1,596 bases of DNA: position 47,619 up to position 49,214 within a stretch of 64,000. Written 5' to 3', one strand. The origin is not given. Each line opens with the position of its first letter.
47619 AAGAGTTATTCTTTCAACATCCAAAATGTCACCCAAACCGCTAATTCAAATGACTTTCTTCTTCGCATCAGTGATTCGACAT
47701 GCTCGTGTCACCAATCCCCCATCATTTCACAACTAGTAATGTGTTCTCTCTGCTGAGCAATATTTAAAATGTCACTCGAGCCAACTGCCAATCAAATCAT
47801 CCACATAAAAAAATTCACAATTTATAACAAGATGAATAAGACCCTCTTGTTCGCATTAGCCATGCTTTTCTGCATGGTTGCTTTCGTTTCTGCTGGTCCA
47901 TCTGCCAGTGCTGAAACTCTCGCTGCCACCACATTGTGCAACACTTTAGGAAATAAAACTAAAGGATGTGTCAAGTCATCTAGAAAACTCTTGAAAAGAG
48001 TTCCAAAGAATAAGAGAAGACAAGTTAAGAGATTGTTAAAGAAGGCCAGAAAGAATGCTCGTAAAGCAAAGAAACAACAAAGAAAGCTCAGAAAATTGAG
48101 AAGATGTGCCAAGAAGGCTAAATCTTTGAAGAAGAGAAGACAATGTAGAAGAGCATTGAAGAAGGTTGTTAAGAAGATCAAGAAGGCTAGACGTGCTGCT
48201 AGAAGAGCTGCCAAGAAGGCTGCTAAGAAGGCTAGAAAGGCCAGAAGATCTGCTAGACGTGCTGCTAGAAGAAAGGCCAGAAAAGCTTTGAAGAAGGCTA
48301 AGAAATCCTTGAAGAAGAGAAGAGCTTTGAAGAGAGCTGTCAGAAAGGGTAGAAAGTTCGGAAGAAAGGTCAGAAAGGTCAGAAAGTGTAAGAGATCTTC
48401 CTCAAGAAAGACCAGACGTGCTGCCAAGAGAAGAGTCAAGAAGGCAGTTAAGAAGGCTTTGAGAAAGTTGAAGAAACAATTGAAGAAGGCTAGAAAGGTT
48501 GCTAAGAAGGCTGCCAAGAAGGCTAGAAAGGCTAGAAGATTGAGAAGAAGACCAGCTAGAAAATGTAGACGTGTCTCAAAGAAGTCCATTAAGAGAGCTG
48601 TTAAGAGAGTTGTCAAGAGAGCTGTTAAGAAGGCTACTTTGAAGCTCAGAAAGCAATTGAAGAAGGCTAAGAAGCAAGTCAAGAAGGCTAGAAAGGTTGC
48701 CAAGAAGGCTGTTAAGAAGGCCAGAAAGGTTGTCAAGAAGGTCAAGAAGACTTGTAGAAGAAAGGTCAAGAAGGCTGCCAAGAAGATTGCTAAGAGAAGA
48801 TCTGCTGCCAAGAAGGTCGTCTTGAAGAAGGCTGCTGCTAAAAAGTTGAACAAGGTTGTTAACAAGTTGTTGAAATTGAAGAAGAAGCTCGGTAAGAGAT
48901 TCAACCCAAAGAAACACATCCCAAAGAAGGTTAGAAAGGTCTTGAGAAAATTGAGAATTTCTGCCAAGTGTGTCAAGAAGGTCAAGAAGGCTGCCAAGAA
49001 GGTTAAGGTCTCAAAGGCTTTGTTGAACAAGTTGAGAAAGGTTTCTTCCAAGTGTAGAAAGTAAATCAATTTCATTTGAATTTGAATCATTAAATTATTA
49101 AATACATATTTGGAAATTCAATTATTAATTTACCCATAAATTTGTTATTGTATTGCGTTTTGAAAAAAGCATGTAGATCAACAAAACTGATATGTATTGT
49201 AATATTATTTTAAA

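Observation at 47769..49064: Second secreted, almost pure Lys/Arg protein (pI likely above 12) with periodic Cys and dozens of dibasic sites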

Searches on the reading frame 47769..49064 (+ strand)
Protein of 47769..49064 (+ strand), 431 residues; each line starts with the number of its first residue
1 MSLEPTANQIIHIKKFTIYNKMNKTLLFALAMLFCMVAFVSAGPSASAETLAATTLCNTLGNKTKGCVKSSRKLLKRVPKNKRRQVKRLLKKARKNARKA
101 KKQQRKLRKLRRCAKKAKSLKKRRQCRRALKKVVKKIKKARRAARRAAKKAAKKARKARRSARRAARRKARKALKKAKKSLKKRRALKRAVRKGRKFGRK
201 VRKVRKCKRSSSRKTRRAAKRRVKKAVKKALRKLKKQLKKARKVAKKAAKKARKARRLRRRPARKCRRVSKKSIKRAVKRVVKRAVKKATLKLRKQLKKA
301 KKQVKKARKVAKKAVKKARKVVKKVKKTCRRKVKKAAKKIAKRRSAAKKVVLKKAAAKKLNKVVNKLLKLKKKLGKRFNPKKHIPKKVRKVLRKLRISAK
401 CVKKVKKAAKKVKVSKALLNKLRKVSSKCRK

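Call 6: search_protein_families(library=pfam, proteins=[window:47769-49064:+], max_evalue=0.01)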
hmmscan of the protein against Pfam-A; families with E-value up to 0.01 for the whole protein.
window:47769-49064:+ (431 aa): 0 families

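Call 8: find_homologous_proteins(query=window:47832-49064:+, max_evalue=0.001)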
Query window:47832-49064:+ (410 aa): 1 proteins with E <= 0.001 among 8000 candidates.
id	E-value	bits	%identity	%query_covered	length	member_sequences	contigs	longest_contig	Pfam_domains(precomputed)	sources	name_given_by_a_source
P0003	9.2e-7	46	49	12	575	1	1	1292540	PF00094.31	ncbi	ncbi:hypothetical protein ABK040_008784 [Willaertia magna]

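Call 9: find_encoding_contigs(protein=P0001, flank=6000, max_places=4)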
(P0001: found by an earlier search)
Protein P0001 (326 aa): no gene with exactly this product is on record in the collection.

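Call 25: find_encoding_contigs(protein=P0003, flank=10000, max_places=3)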
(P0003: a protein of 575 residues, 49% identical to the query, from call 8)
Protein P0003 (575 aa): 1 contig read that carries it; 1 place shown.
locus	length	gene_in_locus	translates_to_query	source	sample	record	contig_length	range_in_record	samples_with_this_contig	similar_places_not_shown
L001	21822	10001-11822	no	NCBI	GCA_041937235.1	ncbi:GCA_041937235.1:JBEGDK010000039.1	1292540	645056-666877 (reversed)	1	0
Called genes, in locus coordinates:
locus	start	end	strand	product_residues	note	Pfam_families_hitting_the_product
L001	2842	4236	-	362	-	-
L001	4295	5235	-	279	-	PF00237:Ribosomal_L22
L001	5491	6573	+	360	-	PF03151:TPT, PF08449:UAA, PF00892:EamA (weak), PF03151:TPT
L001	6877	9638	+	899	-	PF00535:Glycos_transf_2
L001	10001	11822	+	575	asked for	PF00094:VWD (weak)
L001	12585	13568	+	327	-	-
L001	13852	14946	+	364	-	-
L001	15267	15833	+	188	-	-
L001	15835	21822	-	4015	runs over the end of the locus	PF14844:PH_BEACH, PF02138:Beach, PF20426:NBCH_WD40, PF25173:Beta-prop_WDR3_1st, PF23381:Beta-prop_IFT122_1st, PF24105:Beta-prop_CAF1B_HIR1, PF24805:EIF3I, PF25174:Beta-prop_THOC3, +10 more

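Call 30: search_solved_structures(query=window:47832-49061:+, max_evalue=1)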
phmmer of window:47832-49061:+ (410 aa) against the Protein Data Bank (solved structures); distinct sequences matched with E-value up to 1: 16.
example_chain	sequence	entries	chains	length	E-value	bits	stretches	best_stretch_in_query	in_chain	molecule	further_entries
8fbi_A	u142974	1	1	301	0.014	17.8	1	116-374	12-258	KWOCA_39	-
6xss_A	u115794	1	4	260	0.018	17.4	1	90-296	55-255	C4_nat_HFuse-7900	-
8qkd_A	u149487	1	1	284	0.03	16.7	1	206-305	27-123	sc-CC-5-24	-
4uos_A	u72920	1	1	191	0.043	16.2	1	149-322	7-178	DESIGNED HELICAL BUNDLE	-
5cwo_A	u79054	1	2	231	0.046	16.1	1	213-316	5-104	Designed helical repeat protein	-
8gl3_A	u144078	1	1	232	0.063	15.6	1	123-346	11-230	pRLB-519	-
7tcd_A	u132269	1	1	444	0.067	15.6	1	143-289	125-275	D13 LOV2-DARPin fusion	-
8t8k_A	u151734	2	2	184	0.17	14.3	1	277-391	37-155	DUF507 family protein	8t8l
4tql_A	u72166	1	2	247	0.18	14.2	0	106-347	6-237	Three helix bundle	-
6egc_A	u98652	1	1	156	0.24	13.8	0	65-124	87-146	SC_2L4HC2_23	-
5cwp_A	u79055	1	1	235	0.25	13.7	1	105-209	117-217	Designed helical repeat protein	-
5cwg_A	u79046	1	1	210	0.31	13.4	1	106-302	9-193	Designed helical repeat protein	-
8f6r_A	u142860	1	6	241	0.32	13.3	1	180-349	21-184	De novo designed oligomeric protein C6-79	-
8dt0_A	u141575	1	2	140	0.35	13.2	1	51-172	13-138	Scaffolding protein functional sites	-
6w2r_A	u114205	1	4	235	0.44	12.9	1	80-209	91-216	Junction 19 DHR54-DHR79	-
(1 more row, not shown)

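Call 31: search_protein_representatives(protein=window:47832-49064:+)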
Query: 410 residues. Proteins with E-value up to 0.001 (for the whole library): 2; up to 1e-10: 0; up to 1e-30: 0. The best 2 are listed.
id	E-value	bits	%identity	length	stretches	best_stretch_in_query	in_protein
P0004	4.5e-06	42.4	32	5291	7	228-293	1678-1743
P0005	5.2e-05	39.0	35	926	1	67-404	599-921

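Call 33: list_cluster_members(proteins=[P0005, P0003])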
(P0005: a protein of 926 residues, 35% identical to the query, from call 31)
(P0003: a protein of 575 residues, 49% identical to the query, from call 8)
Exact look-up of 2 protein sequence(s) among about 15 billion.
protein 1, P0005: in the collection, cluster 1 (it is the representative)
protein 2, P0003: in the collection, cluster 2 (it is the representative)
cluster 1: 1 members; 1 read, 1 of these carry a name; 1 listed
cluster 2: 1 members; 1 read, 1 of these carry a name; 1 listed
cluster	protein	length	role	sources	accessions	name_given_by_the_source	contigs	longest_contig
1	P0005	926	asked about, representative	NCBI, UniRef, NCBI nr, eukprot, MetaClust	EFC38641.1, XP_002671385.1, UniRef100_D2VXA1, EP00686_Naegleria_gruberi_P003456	predicted protein [Naegleria gruberi] | Predicted protein n=1 Tax=Naegleria gruberi TaxID=5762 RepID=D2VXA1_NAEGR | uncharacterized protein NAEGRDRAFT_59485 [Naegleria gruberi]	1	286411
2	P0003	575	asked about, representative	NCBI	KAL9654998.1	hypothetical protein ABK040_008784 [Willaertia magna]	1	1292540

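Call 34: predict_structure(protein=window:47832-49061:+)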
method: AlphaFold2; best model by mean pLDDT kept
length: 410 residues; sequences in the alignment: 1
mean_pLDDT: 73.6   pTM: 0.30
mean pLDDT of the five models: 73.6, 71.5, 70.7, 70.6, 68.6
residues with pLDDT >= 90: 70; 70-90: 181; 50-70: 107; < 50: 52
segments of 3 or more residues with pLDDT < 50: 1-3, 13-15, 17-19, 21-26, 30-32, 39-42, 44-48, 188-190, 244-246, 407-410
pLDDT, mean of each block of 10 residues (from residue 1): 51 46 46 47 46 69 80 81 91 94 95 89 88 88 90 90 87 82 54 68 86 90 87 72 54 80 88 89 87 87 87 83 73 68 67 65 63 54 51 53 52
secondary structure, 60 per line:
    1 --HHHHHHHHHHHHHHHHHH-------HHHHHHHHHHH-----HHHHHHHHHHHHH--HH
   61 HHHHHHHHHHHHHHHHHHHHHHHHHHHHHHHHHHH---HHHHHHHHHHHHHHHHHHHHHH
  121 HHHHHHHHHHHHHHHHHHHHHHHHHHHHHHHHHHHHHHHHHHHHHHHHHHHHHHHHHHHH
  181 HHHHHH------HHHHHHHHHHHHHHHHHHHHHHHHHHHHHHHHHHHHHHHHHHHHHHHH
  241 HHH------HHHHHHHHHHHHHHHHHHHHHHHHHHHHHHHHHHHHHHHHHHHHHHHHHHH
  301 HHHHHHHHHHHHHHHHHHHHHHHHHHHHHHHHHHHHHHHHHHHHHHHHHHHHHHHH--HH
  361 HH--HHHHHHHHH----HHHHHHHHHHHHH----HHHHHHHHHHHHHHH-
elements in order: H3-20 H28-38 H44-56 H59-95 H99-186 H193-243 H250-356 H359-362 H365-373 H378-390 H395-409

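Call 39: find_encoding_contigs(protein=P0005, flank=10000, max_places=3)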
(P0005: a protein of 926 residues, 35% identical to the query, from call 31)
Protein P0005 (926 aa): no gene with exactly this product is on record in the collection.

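Call 52: search_protein_families(library=pfam, proteins=[window:47832-49061:+, P0005, P0003], max_evalue=5)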
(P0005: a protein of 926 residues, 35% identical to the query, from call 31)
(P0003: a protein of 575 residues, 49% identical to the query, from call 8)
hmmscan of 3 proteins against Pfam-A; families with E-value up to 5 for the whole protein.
window:47832-49061:+ (410 aa): 0 families

P0005 (926 aa): 6 families
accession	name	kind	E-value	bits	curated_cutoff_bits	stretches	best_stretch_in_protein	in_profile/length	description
PF00094.30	VWD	-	2.7e-12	47.7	22.9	2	320-437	1-119/156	von Willebrand factor type D domain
PF25337.1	C2_N_APX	-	0.014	16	27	0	448-470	2-24/110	N-terminal C2 domain of anterior pharynx excess proteins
PF12073.14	DUF3553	-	0.055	13.5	20.3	0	95-121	2-28/50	Protein of unknown function (DUF3553)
PF13313.11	DUF4082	-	0.085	13.2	28.4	0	351-394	58-100/143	Domain of unknown function (DUF4082)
PF10733.14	DUF2525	-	0.23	12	27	0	53-85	8-40/60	Protein of unknown function (DUF2525)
PF11823.13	Se_S_carrier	-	3.9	7.5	25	0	505-523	13-31/69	Putative Se/S carrier protein-like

P0003 (575 aa): 4 families
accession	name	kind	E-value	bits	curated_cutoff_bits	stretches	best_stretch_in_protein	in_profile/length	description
PF00094.30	VWD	-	9.5e-08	32.9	22.9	1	158-286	1-128/156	von Willebrand factor type D domain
PF16169.10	DUF4872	-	0.0004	20.7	28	1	22-142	49-164/173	Domain of unknown function (DUF4872)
PF21725.3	T7SS_signal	-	0.65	10.3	27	1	399-481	146-228/241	Putative T7SS secretion signal domain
PF02862.22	DDHD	-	1.4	9.5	28.3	0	75-141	114-169/258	DDHD domain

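Call 60: fold_search(model_id=the predicted structure, library=pdb)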
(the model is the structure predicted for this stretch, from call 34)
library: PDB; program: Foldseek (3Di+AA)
matches with E <= 10: 16; with E <= 0.001: 0
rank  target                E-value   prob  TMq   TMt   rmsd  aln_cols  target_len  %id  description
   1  5d2d_A                4.7e+00  0.18  0.12  0.19   9.0        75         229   19  Crystal structure of human 14-3-3 zeta in complex with CFTR R-domain peptide pS753-pS768 (released 2016-03-16)
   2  1rrj_A                5.4e+00  0.16  0.11  0.09   5.3        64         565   19  Structural Mechanisms of Camptothecin Resistance by Mutations in Human Topoisomerase I (released 2004-07-06)
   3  2y48_A                5.4e+00  0.16  0.14  0.09  17.8       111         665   12  Crystal structure of LSD1-CoREST in complex with a N-terminal SNAIL peptide (released 2011-02-16)
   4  8jxk_E                6.1e+00  0.47  0.09  0.24   1.1        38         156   16  Crystal Structure of Rv0047c from Mycobacterium tuberculosis (released 2024-07-03)
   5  9c3i_S                6.1e+00  0.41  0.12  0.21   1.9        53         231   15  Rebuilt CNOT3/tRNA-LEU structure (released 2024-12-04)
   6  4bay_A                6.1e+00  0.10  0.14  0.09  18.8       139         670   11  Phosphomimetic mutant of LSD1-8a splicing variant in complex with CoREST (released 2013-11-27)
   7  7vzr_A                6.5e+00  0.41  0.08  0.04   1.3        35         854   20  Structure of the Acidobacteria homodimeric reaction center bound with cytochrome c (the smaller form) (released 2022-12-28)
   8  9rve_D                6.5e+00  0.11  0.13  0.41  18.2       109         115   14  Structure of human 1918 influenza A polymerase heterotrimer in complex with 1918 NEP. (released 2025-12-24)
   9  6z0c_B                7.5e+00  0.47  0.09  0.18   0.9        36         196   22  Structure of in silico modelled artificial Maquette-3 protein (released 2021-03-17)
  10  6z01_A                7.5e+00  0.41  0.09  0.07   0.8        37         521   24  DNA Topoisomerase (released 2021-11-17)
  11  5v54_A                8.5e+00  0.25  0.12  0.13   1.9        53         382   17  Crystal structure of 5-HT1B receptor in complex with methiothepin (released 2018-02-07)
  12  1k4t_A                9.1e+00  0.11  0.11  0.09   5.3        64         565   19  HUMAN DNA TOPOISOMERASE I (70 KDA) IN COMPLEX WITH THE POISON TOPOTECAN AND COVALENT COMPLEX WITH A 22 BASE PAIR DNA D (released 2002-12-04)
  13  6zbt_D                9.1e+00  0.09  0.11  0.19   9.1        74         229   20  Structure of 14-3-3 gamma in complex with Nedd4-2 14-3-3 binding motif Ser342 (released 2021-07-21)
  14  9c3h_SB               9.7e+00  0.28  0.12  0.21   1.8        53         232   15  Structure of the CNOT3-bound human 80S ribosome with tRNA-ARG in the P-site. (released 2024-12-04)
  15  7a6y_A                9.7e+00  0.12  0.11  0.19   4.2        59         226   25  Structure of 14-3-3 gamma in complex with DAPK2 peptide stabilized by FC-A (released 2021-08-25)
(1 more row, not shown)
